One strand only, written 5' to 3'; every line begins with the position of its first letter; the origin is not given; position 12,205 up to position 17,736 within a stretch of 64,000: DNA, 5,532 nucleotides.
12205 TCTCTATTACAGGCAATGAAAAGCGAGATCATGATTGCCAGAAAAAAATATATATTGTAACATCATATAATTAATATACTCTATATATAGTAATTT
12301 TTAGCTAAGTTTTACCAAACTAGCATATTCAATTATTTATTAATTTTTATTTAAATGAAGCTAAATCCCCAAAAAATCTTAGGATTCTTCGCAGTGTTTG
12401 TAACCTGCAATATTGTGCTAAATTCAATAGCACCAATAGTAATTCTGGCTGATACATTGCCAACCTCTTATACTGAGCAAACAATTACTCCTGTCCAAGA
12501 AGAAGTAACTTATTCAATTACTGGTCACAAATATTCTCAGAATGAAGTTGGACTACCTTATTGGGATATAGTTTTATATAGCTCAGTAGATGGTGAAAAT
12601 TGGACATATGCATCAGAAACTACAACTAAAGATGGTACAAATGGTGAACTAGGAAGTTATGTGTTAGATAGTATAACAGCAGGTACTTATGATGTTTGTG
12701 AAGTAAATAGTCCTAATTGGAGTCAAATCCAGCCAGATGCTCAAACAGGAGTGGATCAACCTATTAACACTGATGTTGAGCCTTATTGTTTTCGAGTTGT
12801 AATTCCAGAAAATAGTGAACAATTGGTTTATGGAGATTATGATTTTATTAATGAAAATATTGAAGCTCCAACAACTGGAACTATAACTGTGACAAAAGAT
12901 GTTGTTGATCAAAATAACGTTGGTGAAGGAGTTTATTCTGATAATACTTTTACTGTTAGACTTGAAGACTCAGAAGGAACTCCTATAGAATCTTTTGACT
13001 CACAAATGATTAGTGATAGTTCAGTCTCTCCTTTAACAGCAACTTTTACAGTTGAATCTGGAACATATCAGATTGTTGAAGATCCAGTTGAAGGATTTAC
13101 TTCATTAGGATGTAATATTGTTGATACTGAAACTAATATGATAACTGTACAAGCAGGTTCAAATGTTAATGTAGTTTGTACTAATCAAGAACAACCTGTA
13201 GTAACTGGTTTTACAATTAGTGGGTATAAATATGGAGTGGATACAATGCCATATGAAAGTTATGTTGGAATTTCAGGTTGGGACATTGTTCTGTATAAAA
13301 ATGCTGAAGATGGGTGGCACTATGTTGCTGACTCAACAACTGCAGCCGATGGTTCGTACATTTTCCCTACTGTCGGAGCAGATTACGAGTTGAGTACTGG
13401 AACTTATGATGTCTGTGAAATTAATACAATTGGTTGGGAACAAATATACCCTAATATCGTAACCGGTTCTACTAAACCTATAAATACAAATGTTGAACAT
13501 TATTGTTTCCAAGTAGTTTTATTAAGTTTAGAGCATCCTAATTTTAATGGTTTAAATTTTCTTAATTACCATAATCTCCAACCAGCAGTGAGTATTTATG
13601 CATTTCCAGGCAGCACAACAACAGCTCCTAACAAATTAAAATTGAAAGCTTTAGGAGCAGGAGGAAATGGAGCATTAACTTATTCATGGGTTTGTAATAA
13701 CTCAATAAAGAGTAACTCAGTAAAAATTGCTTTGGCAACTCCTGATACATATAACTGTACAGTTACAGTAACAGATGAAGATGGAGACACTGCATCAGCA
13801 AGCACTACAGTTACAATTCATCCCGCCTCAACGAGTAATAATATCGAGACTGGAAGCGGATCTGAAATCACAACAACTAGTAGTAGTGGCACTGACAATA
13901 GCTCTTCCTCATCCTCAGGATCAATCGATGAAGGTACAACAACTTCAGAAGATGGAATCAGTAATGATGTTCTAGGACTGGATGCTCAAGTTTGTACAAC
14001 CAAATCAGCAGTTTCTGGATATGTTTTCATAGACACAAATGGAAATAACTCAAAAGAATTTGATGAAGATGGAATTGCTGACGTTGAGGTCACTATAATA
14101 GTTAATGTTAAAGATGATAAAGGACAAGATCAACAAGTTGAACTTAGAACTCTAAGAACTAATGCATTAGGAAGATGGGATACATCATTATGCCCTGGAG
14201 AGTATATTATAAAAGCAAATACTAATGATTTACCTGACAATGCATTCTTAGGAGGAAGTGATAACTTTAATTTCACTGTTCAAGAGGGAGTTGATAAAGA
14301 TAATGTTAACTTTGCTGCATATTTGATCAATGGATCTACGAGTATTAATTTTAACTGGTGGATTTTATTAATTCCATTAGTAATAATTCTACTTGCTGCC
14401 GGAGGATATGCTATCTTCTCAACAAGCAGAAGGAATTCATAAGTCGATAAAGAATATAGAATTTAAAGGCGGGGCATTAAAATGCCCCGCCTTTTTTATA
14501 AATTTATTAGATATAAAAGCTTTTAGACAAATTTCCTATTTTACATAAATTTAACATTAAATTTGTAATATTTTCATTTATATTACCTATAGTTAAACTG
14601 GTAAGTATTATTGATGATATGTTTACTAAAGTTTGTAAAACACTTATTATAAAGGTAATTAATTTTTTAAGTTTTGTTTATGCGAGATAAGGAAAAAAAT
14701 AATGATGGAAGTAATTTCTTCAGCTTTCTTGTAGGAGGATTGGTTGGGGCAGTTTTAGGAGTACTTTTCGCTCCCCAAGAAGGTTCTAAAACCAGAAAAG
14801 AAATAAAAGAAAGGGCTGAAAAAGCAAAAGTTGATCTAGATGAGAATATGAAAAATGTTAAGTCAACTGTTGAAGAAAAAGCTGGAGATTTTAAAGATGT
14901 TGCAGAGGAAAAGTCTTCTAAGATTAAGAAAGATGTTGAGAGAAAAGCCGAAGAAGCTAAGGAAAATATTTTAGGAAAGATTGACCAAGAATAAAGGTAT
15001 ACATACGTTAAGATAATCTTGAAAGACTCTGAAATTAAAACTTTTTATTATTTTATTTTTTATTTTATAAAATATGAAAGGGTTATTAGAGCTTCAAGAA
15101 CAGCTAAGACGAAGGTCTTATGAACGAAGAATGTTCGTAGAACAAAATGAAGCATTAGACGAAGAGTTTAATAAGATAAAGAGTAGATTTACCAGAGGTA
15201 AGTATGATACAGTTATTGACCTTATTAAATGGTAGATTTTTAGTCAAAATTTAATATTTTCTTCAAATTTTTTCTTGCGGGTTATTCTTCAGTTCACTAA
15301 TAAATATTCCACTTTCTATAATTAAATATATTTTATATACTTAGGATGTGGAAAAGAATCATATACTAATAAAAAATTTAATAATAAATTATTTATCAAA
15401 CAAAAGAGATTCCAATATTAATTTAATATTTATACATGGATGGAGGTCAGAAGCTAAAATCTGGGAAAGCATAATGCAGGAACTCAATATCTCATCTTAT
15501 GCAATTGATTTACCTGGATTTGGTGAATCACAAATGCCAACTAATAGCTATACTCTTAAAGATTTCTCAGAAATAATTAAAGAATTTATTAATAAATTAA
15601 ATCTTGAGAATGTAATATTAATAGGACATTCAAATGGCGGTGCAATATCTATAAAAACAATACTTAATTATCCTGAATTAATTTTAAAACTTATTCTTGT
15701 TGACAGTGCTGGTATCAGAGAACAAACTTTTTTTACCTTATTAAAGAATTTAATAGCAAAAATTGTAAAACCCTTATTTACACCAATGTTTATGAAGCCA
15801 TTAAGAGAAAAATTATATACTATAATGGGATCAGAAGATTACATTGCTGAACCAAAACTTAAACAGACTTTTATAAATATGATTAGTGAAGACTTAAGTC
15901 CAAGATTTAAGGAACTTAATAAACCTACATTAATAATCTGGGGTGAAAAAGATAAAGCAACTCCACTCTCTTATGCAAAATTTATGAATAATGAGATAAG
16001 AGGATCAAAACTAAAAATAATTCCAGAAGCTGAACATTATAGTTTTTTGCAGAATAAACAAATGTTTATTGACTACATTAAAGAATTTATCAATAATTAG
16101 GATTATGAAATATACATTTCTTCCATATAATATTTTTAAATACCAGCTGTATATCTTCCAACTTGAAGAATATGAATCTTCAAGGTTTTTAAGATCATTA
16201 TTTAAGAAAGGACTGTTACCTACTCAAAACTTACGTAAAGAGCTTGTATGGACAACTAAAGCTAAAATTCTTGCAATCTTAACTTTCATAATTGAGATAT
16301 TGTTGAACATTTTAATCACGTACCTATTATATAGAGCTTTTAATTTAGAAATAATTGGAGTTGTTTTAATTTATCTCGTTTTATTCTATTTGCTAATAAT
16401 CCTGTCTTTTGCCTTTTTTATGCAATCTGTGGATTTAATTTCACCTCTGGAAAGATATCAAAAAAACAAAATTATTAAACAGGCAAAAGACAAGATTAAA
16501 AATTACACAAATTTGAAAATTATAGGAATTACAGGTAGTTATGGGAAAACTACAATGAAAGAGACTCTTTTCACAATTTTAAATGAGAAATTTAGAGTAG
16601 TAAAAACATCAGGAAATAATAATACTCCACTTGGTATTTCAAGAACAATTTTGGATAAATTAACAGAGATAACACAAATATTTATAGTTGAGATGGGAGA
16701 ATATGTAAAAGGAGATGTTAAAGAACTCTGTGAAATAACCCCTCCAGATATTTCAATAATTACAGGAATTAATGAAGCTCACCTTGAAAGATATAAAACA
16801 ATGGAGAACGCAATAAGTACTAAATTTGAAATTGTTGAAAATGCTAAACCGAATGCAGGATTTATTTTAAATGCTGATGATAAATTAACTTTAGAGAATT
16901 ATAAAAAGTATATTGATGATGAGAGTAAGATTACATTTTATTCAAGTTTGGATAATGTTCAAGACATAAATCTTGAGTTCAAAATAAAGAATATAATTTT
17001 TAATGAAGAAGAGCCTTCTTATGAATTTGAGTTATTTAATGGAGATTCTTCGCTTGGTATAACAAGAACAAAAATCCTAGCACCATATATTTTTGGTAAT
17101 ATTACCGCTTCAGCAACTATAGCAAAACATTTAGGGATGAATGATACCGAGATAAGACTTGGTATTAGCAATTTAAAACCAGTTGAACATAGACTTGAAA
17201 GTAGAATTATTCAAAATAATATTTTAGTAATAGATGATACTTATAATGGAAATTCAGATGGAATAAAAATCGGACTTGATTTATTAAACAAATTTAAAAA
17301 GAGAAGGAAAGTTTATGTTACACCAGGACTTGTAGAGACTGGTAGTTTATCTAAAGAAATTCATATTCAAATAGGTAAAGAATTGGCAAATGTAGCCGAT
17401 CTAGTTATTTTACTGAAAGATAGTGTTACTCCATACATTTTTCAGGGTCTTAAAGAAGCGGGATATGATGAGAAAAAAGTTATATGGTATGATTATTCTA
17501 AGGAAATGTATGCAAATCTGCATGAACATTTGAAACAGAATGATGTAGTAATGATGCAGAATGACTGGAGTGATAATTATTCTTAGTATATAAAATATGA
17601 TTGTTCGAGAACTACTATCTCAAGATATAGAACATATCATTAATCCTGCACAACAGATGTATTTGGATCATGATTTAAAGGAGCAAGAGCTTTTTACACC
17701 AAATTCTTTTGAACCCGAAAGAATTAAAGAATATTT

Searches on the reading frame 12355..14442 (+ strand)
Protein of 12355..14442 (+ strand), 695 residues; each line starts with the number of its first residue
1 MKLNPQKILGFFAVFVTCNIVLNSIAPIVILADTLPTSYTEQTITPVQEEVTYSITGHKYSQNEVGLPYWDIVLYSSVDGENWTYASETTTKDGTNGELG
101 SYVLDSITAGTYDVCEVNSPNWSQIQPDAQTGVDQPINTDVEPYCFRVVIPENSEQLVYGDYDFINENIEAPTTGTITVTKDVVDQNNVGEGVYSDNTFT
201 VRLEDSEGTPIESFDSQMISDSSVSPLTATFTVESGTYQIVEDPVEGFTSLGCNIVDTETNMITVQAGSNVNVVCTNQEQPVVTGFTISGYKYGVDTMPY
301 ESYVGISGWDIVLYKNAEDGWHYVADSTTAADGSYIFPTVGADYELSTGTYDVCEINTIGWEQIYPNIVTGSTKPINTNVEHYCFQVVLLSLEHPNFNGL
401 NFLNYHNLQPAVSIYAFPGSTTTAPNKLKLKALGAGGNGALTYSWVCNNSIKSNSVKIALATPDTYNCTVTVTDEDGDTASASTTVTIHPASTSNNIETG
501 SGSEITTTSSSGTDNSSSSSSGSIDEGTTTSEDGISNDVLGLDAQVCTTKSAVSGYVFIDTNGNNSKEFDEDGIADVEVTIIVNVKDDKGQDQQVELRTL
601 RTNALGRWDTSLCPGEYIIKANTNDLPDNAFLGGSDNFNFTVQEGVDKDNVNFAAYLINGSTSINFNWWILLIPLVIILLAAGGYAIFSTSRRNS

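Call 12: search_protein_families(library=pfam, proteins=[window:12355-14442:+], max_evalue=0.00001)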
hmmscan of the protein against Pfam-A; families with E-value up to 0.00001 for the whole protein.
window:12355-14442:+ (695 aa): 1 family
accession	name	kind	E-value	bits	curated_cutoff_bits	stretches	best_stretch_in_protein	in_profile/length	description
PF17210.9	SdrD_B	-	4.7e-08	33.6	29.7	0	555-623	5-66/112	SdrD B-like domain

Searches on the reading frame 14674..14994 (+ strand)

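Call 12: search_protein_families(library=pfam, proteins=[window:14674-14994:+], max_evalue=0.00001)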
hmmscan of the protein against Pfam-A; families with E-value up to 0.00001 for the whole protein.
window:14674-14994:+ (106 aa): 1 family
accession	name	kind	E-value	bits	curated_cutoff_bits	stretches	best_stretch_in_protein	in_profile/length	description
PF12732.12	YtxH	-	3.2e-18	66.4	37.5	1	16-88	2-70/71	YtxH-like protein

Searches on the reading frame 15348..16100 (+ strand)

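Call 12: search_protein_families(library=pfam, proteins=[window:15348-16100:+], max_evalue=0.00001)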
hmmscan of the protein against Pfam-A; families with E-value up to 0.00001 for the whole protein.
window:15348-16100:+ (250 aa): 4 families
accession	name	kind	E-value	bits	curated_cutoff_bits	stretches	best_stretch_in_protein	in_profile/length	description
PF00561.26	Abhydrolase_1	-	1.5e-27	97.3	25.8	1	26-236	3-244/245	alpha/beta hydrolase fold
PF12146.15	Hydrolase_4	-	1.4e-17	64.3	27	1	26-231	7-233/239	Serine aminopeptidase, S33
PF12697.13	Abhydrolase_6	-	1.1e-14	56.1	26.3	1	26-236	1-211/217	Alpha/beta hydrolase family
PF03096.20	Ndr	-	4.3e-06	26.1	23.3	1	50-125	58-137/283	Ndr family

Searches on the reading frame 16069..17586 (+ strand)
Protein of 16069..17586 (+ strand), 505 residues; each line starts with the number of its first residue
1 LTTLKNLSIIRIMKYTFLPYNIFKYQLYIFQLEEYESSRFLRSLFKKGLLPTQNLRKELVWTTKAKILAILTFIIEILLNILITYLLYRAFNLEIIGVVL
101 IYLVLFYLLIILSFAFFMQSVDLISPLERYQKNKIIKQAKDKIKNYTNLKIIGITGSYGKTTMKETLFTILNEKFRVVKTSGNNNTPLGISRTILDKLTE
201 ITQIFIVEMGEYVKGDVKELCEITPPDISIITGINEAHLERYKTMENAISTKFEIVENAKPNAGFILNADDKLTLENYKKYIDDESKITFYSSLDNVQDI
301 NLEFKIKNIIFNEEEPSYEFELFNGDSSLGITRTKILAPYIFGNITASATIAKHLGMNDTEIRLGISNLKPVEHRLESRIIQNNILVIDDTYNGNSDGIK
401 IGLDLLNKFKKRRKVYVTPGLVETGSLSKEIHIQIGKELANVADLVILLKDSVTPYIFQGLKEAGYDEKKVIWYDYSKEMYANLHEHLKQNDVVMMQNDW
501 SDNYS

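Call 12: search_protein_families(library=pfam, proteins=[window:16069-17586:+], max_evalue=0.00001)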
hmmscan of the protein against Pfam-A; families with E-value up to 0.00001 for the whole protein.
window:16069-17586:+ (505 aa): 2 families
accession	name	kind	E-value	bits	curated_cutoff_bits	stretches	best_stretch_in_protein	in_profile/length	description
PF08245.18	Mur_ligase_M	-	1.9e-29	103.5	24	1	154-350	1-198/200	Mur ligase middle domain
PF02875.26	Mur_ligase_C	-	1.1e-08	36.4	28.4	1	374-495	1-122/127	Mur ligase, glutamate ligase domain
